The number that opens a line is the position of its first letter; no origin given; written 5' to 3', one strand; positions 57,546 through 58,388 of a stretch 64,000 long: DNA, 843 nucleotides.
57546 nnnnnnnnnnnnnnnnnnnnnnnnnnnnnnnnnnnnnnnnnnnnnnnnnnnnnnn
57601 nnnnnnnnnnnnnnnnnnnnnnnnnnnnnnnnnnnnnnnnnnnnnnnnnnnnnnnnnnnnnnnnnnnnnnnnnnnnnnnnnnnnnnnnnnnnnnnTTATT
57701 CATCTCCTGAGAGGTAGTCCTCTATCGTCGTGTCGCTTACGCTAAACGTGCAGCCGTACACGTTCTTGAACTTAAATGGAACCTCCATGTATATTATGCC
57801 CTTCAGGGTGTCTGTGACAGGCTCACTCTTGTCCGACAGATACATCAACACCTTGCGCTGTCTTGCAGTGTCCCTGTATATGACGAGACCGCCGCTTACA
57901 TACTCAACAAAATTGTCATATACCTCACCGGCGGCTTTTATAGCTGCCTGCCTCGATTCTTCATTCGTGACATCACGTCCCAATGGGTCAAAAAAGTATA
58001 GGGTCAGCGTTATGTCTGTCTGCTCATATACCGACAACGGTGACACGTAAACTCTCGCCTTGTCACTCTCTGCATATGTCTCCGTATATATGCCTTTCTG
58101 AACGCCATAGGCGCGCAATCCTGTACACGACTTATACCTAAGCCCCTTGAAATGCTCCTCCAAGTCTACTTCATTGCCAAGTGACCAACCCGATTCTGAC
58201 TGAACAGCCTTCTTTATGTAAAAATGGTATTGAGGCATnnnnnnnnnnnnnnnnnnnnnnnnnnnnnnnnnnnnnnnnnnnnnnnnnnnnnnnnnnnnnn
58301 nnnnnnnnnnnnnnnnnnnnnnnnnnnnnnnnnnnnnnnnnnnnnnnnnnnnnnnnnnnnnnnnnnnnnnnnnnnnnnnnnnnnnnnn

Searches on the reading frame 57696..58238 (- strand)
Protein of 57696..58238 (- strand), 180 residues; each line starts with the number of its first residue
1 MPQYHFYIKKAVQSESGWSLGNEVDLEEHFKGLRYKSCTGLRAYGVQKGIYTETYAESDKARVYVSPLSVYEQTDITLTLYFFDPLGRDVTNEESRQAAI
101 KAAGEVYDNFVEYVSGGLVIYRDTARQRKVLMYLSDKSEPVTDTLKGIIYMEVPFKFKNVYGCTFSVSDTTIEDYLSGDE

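Call 12: search_protein_families(library=phrogs, proteins=[window:57696-58238:-], max_evalue=0.01)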
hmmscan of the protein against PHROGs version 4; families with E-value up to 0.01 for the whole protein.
window:57696-58238:- (180 aa): 0 families

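Call 16: find_related_loci(query=window:57696-58238:-, collection=viral_contigs, flank=6000)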
Query window:57696-58238:- (180 aa) in viral_contigs; peptide patterns used: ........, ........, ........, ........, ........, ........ (x = any residue, [..] = any of these).
4 stretches matched a pattern, but none encodes a relative of the query by tblastn (E <= 1e-3).

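Call 18: find_encoding_contigs(protein=window:57696-58238:-, flank=10000, max_places=10)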
Protein window:57696-58238:- (180 aa): 12 contigs read that carry it; 9 places shown.
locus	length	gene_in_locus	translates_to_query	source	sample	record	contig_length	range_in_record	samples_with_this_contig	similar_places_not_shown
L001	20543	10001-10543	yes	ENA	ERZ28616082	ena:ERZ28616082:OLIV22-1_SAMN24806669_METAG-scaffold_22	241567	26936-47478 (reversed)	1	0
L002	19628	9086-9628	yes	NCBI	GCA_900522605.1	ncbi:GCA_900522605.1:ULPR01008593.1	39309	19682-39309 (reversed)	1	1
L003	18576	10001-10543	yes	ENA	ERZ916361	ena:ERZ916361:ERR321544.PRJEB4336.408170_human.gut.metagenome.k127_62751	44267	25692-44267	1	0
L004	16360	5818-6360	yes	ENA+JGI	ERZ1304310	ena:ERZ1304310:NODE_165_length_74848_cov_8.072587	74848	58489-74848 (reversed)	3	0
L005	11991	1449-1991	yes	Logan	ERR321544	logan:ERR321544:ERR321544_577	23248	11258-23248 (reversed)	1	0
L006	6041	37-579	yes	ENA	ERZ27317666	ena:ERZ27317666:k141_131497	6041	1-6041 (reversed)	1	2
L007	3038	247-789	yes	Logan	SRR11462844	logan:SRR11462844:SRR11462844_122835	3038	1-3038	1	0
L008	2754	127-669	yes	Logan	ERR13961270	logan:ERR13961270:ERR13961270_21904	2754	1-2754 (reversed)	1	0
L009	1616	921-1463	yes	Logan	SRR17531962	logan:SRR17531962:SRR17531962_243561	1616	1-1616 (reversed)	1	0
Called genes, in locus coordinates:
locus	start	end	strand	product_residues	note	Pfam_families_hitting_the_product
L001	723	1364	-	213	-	PF13460:NAD_binding_10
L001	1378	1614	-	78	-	-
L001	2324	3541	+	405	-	PF13102:Phage_int_SAM_5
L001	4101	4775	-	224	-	PF13384:HTH_23 (faint), PF13730:HTH_36 (faint)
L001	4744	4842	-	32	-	-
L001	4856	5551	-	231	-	PF00239:Resolvase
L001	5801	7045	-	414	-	-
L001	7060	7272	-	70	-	-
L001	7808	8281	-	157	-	-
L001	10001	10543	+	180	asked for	-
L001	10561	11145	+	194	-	-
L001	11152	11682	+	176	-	-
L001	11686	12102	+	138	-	-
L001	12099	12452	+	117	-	-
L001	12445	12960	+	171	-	-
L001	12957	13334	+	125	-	-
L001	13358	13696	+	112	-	PF01391:Collagen (weak)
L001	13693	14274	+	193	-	-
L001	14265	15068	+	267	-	PF01555:N6_N4_Mtase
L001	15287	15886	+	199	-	-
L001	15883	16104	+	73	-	-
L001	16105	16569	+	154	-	-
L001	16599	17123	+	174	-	-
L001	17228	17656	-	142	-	-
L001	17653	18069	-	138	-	PF25223:DUF7841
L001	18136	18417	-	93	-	-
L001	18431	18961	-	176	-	-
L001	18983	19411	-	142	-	-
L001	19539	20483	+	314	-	PF07463:NUMOD4, PF13392:HNH_3 (faint), PF07463:NUMOD4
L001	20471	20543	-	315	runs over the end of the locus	-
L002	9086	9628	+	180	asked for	-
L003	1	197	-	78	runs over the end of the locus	-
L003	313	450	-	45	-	-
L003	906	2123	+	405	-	PF13102:Phage_int_SAM_5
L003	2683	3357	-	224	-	PF13384:HTH_23 (faint)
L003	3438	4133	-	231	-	PF00239:Resolvase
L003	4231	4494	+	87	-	-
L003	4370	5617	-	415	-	-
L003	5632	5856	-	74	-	-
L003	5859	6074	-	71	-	-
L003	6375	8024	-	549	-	PF18847:LPD29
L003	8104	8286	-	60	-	-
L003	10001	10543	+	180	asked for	-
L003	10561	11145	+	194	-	-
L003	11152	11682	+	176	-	-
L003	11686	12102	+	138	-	-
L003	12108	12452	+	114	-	-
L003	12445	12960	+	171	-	-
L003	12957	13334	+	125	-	-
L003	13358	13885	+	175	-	PF01391:Collagen (weak)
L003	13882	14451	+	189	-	-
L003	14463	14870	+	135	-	PF21825:Sequestin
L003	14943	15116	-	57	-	-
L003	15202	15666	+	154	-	-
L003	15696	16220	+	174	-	-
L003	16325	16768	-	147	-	-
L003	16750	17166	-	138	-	PF25223:DUF7841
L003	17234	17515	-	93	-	-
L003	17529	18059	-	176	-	-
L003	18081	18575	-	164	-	?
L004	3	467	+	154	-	?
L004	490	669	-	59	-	-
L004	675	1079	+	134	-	-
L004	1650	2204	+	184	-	-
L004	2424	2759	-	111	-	PF01381:HTH_3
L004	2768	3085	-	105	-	PF05015:HigB-like_toxin (weak)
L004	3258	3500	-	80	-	-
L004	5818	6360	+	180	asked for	-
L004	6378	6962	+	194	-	-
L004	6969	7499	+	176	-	-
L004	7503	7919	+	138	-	-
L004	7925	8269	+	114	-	-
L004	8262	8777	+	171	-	-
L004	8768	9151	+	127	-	-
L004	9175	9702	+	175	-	PF01391:Collagen (weak)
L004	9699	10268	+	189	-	-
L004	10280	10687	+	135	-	PF21825:Sequestin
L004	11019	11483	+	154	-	-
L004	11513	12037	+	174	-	-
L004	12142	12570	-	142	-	-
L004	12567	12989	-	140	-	PF25223:DUF7841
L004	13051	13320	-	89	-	-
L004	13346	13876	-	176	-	-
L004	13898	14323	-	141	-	-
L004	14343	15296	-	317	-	-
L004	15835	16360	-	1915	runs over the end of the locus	PF20155:TMP_3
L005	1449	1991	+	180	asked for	-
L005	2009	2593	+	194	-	-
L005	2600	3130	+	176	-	-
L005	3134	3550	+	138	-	-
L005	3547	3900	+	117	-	-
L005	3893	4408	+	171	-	-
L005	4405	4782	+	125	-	-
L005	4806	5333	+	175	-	PF01391:Collagen (weak)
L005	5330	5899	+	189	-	-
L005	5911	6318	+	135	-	PF21825:Sequestin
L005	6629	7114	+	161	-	-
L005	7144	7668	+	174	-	-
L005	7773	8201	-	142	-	-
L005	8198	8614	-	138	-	PF25223:DUF7841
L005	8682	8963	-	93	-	-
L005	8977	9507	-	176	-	-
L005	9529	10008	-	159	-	-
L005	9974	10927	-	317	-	-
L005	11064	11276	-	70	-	-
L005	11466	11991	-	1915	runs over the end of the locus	PF20155:TMP_3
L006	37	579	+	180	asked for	-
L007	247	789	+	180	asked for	-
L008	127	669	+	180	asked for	-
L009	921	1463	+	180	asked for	-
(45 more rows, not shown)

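Call 21: find_homologous_proteins(query=window:57696-58238:-, max_evalue=0.001)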
Query window:57696-58238:- (180 aa): 20 proteins with E <= 0.001 among 57 candidates.
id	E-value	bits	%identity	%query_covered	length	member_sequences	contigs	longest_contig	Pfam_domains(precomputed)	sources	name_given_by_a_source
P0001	1.9e-115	401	100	100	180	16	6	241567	-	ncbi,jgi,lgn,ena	jgi:hypothetical protein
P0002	1.0e-93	330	81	100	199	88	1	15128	-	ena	-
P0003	7.1e-93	327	80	99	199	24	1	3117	-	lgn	-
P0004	6.7e-76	272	70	94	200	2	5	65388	-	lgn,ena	-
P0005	1.8e-69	251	66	100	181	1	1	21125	-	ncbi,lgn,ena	-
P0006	4.5e-62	227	64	92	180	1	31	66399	-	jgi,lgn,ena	-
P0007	5.3e-41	158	51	90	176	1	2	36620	-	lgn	-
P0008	3.5e-40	156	51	92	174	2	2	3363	-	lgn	-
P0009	4.0e-39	152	46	96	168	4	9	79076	-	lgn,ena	-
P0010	3.3e-33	133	43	98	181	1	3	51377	-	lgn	-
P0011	1.5e-32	131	44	96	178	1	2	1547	-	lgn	-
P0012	7.1e-31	125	43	91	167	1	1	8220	-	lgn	-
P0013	1.5e-30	124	42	94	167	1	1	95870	-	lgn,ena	-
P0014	1.9e-29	121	40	94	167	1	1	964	-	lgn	-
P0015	3.7e-29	120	43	85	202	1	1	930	-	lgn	-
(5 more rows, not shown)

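Call 23: find_encoding_contigs(protein=P0002, flank=6000, max_places=3)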
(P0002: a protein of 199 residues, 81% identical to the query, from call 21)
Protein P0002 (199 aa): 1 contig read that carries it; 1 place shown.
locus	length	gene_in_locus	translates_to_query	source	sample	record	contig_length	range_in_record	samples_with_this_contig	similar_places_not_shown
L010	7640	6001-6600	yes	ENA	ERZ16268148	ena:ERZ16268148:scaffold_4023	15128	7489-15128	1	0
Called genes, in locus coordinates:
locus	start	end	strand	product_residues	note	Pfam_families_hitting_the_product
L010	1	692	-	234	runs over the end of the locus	PF00239:Resolvase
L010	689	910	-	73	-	-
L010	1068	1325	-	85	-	-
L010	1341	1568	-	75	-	-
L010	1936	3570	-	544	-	PF18847:LPD29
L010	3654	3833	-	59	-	-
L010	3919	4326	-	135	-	-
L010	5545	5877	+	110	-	-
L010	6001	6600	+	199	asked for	-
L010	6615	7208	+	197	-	-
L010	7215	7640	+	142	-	?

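Call 24: find_encoding_contigs(protein=P0004, flank=6000, max_places=3)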
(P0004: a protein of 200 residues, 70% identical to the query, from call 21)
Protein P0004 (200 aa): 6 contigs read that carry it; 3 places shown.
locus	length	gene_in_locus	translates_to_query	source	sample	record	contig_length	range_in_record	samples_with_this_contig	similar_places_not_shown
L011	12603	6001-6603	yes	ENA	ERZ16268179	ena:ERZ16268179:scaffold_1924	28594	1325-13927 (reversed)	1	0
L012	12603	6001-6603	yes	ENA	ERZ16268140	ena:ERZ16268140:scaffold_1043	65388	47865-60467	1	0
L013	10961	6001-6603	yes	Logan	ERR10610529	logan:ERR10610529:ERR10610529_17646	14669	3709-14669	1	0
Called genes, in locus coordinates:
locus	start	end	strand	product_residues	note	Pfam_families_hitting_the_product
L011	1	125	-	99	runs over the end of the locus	-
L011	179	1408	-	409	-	-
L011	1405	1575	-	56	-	-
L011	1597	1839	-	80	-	-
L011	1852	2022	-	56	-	-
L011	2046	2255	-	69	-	-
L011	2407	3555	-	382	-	PF18847:LPD29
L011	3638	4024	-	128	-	-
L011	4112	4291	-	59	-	-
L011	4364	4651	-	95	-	-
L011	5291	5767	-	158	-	-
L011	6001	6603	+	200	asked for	-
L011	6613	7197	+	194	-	-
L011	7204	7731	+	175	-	-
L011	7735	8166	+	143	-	-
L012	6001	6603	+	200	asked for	-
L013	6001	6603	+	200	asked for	-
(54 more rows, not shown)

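Call 25: find_encoding_contigs(protein=P0005, flank=6000, max_places=3)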
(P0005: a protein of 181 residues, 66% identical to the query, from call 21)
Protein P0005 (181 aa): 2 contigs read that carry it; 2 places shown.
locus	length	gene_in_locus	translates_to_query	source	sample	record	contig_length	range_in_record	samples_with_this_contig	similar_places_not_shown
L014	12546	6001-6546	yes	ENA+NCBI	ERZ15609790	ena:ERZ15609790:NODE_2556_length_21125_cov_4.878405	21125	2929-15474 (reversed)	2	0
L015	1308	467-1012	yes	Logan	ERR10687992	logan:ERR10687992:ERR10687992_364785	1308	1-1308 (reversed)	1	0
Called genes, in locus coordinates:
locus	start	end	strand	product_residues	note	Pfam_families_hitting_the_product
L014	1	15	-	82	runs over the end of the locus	-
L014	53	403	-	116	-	PF11171:DUF2958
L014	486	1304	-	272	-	PF23822:DUF7192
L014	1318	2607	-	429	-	PF00004:AAA, PF07728:AAA_5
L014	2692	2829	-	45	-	-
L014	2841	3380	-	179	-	PF07275:ArdA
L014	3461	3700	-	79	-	-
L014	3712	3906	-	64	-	-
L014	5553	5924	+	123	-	-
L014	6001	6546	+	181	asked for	-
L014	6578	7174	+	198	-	-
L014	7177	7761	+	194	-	-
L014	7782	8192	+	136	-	-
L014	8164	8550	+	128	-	-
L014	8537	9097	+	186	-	-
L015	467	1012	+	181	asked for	-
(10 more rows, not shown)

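Call 26: find_encoding_contigs(protein=P0006, flank=6000, max_places=4)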
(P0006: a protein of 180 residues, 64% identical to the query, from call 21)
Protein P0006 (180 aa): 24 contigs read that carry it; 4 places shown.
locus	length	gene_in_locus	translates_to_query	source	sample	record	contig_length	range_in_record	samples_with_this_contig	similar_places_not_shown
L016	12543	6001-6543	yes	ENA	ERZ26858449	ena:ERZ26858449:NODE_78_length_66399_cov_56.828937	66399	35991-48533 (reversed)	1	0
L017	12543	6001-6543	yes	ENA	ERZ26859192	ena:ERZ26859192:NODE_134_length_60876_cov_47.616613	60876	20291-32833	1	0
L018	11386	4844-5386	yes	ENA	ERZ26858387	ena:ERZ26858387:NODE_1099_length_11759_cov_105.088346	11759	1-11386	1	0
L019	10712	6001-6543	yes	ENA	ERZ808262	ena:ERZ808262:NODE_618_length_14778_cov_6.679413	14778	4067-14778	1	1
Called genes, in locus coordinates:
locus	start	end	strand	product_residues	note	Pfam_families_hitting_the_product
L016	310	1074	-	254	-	PF00239:Resolvase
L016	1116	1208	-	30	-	-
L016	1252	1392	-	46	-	-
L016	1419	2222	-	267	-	-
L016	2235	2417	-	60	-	-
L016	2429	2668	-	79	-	-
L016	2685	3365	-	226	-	-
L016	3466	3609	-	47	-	-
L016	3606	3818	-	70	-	-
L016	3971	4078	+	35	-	-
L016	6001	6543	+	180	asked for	-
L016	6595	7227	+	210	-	-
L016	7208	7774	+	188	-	-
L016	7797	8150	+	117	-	-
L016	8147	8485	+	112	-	-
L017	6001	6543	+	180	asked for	-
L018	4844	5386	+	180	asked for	-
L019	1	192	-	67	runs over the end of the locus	-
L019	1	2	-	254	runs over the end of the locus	PF00239:Resolvase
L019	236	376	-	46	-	-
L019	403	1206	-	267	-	-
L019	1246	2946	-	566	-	PF18847:LPD29 (weak)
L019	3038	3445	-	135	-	-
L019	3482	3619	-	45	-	-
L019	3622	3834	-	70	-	-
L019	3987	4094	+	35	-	-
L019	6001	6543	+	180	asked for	-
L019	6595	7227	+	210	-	-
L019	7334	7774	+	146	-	-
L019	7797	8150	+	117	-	-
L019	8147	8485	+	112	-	-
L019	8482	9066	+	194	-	-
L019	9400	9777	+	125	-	PF01391:Collagen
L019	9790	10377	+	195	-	-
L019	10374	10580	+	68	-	-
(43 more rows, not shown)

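Call 30: find_encoding_contigs(protein=P0007, flank=6000, max_places=2)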
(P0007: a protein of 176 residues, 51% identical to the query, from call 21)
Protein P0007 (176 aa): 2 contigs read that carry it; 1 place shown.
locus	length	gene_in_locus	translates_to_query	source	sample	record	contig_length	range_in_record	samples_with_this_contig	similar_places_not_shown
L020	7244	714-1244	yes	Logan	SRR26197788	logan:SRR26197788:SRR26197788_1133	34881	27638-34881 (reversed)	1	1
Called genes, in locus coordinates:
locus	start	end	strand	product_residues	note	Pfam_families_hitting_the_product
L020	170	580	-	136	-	-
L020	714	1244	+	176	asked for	-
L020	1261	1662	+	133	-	-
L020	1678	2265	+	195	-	-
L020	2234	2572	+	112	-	-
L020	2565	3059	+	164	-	-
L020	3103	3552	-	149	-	-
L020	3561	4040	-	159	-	-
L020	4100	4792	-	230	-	PF00239:Resolvase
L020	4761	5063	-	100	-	-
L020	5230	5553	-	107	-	-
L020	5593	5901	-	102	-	-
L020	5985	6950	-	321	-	PF07275:ArdA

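Call 31: find_encoding_contigs(protein=P0009, flank=6000, max_places=3)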
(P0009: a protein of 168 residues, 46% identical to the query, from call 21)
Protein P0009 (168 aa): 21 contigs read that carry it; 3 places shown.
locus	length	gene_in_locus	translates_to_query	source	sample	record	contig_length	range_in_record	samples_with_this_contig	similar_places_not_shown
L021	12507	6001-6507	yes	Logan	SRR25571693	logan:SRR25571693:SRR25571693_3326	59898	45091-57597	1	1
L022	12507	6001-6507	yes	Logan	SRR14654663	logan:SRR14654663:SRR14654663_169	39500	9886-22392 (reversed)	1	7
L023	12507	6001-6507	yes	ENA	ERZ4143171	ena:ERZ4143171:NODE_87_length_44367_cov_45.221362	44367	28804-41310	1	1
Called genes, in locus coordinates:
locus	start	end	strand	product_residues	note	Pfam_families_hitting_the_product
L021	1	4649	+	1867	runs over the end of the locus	PF20155:TMP_3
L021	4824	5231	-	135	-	PF10387:DUF2442 (weak)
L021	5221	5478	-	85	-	PF13711:DUF4160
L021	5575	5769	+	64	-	-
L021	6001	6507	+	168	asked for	-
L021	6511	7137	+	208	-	-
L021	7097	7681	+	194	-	-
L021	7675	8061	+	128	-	-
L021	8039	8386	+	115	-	-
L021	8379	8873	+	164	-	-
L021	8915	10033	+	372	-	PF13481:AAA_25, PF03796:DnaB_C (faint), PF06745:ATPase (weak)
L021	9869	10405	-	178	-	-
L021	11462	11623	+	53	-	-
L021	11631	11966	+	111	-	-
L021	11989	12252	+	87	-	-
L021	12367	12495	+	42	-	-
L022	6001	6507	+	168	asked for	-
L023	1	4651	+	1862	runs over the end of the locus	PF20155:TMP_3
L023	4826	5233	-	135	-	PF10387:DUF2442 (weak)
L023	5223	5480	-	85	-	PF13711:DUF4160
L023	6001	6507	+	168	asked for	-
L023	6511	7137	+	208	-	-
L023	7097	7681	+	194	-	-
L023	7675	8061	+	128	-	-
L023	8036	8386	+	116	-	-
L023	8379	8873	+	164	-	-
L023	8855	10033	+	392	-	PF13481:AAA_25, PF06745:ATPase (weak)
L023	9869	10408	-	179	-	-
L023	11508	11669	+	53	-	-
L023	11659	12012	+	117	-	-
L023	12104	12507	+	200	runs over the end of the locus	-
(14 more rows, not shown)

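Call 32: find_encoding_contigs(protein=P0010, flank=6000, max_places=2)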
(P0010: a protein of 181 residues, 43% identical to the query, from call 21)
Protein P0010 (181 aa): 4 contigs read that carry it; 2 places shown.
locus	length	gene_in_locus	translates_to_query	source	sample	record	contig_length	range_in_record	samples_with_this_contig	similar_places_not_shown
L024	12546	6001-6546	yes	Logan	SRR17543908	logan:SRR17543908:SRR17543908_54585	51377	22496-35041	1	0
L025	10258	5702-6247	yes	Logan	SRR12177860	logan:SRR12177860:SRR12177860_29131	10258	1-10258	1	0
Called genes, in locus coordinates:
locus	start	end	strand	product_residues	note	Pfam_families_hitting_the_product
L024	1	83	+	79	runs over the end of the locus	-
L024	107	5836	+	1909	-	-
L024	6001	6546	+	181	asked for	-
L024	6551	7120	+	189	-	-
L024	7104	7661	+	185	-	-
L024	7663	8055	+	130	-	-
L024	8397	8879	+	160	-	-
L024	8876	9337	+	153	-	-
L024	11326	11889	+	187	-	-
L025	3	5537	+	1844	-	?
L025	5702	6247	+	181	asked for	-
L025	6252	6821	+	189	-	-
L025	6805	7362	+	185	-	-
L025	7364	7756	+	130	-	-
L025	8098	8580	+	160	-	-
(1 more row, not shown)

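Call 33: find_encoding_contigs(protein=P0013, flank=6000, max_places=2)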
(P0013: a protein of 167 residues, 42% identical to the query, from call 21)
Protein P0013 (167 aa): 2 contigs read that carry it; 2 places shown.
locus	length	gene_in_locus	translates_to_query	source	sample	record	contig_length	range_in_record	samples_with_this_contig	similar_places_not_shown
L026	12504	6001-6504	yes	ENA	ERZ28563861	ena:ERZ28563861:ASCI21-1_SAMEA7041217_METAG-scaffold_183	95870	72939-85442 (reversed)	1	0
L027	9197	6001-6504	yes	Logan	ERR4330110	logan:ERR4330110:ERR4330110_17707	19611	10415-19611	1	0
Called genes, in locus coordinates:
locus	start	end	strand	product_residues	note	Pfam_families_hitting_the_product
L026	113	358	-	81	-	-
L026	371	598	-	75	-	-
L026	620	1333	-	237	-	PF00239:Resolvase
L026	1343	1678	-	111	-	-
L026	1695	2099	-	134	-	-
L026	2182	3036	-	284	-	-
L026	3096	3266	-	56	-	-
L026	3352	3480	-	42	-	-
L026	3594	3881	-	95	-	-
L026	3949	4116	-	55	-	-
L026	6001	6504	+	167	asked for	-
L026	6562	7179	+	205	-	-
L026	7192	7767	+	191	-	-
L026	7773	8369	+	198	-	-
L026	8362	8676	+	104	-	-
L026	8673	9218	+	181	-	-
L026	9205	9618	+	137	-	-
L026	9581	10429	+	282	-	PF13481:AAA_25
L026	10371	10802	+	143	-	PF06356:DUF1064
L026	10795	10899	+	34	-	-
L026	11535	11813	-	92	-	-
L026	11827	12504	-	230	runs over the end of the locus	-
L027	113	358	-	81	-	-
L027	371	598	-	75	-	-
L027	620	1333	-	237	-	PF00239:Resolvase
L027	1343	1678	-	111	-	-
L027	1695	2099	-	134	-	-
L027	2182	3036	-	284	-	-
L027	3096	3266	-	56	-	-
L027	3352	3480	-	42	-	-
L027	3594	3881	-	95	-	-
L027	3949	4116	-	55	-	-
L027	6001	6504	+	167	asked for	-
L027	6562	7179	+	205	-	-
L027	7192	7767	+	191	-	-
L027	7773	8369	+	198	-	-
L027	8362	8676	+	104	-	-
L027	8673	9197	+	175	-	?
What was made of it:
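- On Replication origin: Helicase-like AAA_25 genes occur further along the early operon in the relatives L021-L023 and L026 (calls 31, 33).
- It is seen in the close clade and in L010-L019 and L026-L027 (calls 18, 23-26, 33).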

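Call 39: find_related_loci(query=A4, collection=viral_contigs, flank=4000)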
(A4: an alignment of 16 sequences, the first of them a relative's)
Query A4 (180 aa) in viral_contigs; peptide patterns used: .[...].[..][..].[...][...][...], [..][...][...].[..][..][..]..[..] (x = any residue, [..] = any of these).
309 stretches matched a pattern; 133 encode a relative of the query (tblastn E <= 1e-3); the best 80 are kept; 80 distinct loci.
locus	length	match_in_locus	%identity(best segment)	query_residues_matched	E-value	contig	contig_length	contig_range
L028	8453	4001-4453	48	1-170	1e-42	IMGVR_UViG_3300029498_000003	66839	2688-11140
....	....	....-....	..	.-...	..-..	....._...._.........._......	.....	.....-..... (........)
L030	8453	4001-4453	47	1-170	3e-42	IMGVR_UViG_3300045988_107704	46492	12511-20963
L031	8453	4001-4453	47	1-170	3e-42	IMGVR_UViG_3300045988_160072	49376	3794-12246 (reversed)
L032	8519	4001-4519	45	4-180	2e-39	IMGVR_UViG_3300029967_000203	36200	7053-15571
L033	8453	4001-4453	45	1-170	3e-38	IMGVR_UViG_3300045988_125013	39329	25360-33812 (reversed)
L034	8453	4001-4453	45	1-170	2e-38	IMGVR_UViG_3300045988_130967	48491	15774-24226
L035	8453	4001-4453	45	1-170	2e-38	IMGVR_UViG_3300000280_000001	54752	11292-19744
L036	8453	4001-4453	45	1-170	5e-38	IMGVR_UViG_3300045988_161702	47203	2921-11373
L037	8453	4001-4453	44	1-170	6e-38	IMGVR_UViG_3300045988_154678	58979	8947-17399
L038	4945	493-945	45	1-170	4e-38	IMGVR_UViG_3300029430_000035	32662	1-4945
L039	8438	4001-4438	46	1-165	6e-38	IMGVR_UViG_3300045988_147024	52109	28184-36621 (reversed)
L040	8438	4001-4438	46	1-165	6e-38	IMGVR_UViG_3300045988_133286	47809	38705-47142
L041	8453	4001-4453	45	1-170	5e-38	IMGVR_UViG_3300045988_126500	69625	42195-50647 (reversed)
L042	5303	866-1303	46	1-165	6e-38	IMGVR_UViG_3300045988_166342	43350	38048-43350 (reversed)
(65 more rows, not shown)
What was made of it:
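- Tried and rejected: A profile scan was needed to find any (call 39).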

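Call 64: find_related_loci(query=A11, collection=genome_contigs, flank=4000)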
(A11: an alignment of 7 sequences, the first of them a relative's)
Query A11 (180 aa) in genome_contigs; peptide patterns used: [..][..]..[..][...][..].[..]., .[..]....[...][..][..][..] (x = any residue, [..] = any of these).
19 stretches matched a pattern, but none encodes a relative of the query by tblastn (E <= 1e-3).
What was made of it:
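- No relative was found in the GTDB representative genomes (call 64).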

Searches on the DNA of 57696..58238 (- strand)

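Call 93: search_rna_families(sources=[L001, L010, L011, L014, L016, L026, L084, L113], threshold=gathering)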
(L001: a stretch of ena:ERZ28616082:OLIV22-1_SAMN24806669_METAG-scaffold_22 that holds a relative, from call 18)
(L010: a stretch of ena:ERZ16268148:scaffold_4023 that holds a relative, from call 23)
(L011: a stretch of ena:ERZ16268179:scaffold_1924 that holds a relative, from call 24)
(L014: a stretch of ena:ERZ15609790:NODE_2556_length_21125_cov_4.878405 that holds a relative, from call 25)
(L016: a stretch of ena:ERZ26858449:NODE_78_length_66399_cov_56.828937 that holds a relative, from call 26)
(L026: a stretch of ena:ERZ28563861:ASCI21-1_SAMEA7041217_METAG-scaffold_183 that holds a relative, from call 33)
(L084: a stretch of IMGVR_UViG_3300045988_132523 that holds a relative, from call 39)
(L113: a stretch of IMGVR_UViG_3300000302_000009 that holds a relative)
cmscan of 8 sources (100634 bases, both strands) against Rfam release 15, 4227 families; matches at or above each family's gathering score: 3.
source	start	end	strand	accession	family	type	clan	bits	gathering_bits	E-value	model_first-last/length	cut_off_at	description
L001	1949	2021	+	RF00005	tRNA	Gene; tRNA;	CL00001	72.5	29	1e-13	1-71/71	no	tRNA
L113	13728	13800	-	RF00005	tRNA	Gene; tRNA;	CL00001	66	29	6.3e-12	1-71/71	no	tRNA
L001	2045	2117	+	RF00005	tRNA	Gene; tRNA;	CL00001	65.5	29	8.4e-12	1-71/71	no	tRNA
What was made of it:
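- The relative L001 lies in a 241-kb scaffold beside two tRNA genes and an integrase (calls 18, 93). attP is expected beside the integrase and tRNA genes in L001 (calls 18, 93).
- On Any Rfam 15 family (including large ornate RNAs such as GOLLD, ROOL, HEARO, OLE, raiA): Eight relatives gave only tRNAs (call 93).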
